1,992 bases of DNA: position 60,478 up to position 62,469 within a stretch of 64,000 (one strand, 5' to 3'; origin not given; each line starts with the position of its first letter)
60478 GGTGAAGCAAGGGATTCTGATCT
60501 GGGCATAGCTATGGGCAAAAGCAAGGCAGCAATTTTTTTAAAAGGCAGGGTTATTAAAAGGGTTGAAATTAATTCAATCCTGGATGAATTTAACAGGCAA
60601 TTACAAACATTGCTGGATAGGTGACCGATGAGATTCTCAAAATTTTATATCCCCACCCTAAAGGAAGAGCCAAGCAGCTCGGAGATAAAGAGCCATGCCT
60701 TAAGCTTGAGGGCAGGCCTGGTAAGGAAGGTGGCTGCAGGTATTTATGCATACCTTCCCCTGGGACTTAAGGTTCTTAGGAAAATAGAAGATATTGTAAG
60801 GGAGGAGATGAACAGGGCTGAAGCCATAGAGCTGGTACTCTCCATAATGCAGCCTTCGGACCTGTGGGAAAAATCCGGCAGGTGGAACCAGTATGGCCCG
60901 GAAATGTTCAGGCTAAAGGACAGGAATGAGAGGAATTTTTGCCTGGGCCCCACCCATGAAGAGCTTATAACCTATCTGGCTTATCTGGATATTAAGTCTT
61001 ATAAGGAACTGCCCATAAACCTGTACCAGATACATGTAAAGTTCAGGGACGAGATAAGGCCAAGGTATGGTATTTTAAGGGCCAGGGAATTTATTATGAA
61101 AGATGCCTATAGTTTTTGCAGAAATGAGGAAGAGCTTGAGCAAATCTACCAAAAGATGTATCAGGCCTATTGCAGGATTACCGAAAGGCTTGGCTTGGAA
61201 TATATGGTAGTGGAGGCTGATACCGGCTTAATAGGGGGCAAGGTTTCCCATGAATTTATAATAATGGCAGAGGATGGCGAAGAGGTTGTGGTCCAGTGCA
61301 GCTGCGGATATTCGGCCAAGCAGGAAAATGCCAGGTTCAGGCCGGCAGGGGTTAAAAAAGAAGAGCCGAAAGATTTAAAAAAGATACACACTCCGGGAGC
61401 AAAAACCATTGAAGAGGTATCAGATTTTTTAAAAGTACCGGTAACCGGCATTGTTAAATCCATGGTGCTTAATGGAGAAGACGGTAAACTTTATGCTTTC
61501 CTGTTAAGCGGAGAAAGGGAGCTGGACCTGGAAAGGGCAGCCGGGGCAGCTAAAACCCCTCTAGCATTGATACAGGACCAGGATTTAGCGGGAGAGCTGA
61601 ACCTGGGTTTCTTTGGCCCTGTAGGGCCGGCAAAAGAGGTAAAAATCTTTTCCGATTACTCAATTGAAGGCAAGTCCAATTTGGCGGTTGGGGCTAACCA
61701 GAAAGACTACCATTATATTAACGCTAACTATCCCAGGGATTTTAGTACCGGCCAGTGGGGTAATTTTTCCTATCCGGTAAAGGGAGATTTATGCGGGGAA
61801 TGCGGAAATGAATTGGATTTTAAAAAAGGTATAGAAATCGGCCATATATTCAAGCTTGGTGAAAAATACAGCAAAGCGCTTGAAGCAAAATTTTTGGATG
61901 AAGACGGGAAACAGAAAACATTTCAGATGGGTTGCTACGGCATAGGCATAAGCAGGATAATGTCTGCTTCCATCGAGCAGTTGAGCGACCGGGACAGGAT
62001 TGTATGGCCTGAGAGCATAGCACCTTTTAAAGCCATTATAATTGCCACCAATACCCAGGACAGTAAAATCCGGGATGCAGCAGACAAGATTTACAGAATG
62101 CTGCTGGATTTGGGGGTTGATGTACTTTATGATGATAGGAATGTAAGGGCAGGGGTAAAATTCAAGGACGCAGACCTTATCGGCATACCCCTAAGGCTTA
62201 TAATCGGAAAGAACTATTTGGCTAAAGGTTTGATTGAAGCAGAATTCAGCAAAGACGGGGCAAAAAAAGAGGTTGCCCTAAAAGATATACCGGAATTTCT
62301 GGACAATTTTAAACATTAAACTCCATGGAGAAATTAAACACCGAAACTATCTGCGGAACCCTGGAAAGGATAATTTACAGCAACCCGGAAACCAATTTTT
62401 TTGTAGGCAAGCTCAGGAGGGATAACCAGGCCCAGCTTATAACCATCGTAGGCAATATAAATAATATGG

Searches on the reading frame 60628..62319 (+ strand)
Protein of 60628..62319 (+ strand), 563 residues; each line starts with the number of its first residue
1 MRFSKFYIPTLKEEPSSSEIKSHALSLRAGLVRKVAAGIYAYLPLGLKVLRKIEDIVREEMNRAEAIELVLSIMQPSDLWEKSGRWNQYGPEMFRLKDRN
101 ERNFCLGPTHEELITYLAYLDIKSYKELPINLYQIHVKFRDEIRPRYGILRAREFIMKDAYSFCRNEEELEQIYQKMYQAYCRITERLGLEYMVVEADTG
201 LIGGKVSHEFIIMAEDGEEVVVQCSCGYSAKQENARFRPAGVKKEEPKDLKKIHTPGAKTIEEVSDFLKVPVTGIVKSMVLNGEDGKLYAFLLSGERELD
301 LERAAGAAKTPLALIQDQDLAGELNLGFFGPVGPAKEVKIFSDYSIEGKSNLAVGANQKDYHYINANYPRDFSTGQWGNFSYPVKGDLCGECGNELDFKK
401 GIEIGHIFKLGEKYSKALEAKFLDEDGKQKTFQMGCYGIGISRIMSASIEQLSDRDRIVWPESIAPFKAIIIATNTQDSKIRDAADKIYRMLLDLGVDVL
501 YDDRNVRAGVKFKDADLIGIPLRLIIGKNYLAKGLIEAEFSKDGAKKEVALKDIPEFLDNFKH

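Call 31: find_encoding_contigs(protein=window:60628-62319:+, flank=10000, max_places=2)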
Protein window:60628-62319:+ (563 aa): no gene with exactly this product is on record in the collection.
